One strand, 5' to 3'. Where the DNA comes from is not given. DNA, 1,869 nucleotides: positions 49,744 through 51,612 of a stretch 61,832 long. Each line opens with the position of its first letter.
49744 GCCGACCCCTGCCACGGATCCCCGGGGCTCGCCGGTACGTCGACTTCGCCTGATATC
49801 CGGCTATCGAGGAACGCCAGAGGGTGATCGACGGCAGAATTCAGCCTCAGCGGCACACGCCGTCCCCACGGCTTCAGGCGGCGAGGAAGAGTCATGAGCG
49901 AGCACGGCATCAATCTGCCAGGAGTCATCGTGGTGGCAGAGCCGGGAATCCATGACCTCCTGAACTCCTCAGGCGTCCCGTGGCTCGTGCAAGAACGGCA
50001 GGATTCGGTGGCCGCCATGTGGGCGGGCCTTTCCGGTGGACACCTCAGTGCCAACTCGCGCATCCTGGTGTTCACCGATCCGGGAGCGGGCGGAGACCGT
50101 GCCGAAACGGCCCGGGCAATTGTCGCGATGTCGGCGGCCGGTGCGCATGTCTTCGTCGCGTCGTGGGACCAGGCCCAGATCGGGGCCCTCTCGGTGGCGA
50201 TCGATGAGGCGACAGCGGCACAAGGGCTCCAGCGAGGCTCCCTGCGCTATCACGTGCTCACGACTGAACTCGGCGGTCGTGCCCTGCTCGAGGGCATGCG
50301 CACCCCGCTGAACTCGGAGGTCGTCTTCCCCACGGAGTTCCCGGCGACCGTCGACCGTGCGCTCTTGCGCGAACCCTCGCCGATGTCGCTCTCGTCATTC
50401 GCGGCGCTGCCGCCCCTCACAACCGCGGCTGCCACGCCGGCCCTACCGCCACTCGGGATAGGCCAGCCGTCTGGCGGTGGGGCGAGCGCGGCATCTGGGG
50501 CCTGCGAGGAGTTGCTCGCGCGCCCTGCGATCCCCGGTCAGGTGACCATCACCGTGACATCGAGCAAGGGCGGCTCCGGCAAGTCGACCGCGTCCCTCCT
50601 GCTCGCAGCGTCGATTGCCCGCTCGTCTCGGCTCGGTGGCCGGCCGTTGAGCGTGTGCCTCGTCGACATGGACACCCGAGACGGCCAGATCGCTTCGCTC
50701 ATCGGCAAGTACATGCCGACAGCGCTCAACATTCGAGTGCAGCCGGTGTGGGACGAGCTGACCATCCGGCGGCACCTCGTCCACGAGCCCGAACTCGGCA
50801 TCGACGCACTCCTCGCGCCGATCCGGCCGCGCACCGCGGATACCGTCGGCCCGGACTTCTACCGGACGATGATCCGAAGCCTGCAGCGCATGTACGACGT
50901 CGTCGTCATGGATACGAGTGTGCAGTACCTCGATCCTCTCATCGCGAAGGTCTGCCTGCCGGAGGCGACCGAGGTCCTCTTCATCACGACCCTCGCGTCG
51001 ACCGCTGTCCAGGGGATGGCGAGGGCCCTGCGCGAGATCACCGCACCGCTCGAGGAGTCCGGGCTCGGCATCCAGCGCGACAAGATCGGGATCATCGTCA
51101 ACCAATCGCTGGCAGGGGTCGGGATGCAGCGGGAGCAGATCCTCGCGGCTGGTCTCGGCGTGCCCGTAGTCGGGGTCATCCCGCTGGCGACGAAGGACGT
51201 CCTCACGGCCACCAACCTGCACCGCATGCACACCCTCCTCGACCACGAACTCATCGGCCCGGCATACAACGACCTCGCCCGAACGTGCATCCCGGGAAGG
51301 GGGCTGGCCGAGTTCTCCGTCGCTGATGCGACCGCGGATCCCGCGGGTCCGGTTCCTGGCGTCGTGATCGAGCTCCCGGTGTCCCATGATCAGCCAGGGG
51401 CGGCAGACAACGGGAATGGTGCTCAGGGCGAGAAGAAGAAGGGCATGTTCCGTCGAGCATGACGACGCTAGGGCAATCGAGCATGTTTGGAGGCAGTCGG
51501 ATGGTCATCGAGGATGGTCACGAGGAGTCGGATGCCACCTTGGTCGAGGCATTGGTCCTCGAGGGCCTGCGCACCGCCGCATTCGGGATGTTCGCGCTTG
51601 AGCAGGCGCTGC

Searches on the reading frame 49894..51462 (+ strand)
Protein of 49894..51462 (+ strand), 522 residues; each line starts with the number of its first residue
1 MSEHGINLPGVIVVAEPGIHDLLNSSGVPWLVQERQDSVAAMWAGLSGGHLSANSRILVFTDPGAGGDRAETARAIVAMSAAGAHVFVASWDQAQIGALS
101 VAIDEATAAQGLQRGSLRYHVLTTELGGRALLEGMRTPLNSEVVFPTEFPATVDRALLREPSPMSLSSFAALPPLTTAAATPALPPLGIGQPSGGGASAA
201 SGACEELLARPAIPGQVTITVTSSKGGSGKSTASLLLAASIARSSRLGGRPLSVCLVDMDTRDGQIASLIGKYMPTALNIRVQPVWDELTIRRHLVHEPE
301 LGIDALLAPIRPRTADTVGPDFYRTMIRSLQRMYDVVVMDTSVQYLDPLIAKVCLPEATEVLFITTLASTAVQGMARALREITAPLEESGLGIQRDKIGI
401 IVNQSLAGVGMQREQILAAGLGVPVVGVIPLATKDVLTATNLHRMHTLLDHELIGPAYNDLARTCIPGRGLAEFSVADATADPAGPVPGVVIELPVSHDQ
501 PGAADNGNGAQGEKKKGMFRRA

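Call 95: search_protein_families(library=pfam, proteins=[window:49894-51462:+], max_evalue=0.00001)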
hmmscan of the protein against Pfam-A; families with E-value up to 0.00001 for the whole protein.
window:49894-51462:+ (522 aa): 2 families
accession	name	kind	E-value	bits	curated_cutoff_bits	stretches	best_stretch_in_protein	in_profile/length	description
PF01656.29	CbiA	-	4.4e-07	30.3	25.4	1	219-433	1-113/125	CobQ/CobB/MinD/ParA nucleotide binding domain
PF13614.12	AAA_31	-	1.4e-06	28.8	27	0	218-383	3-165/177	AAA domain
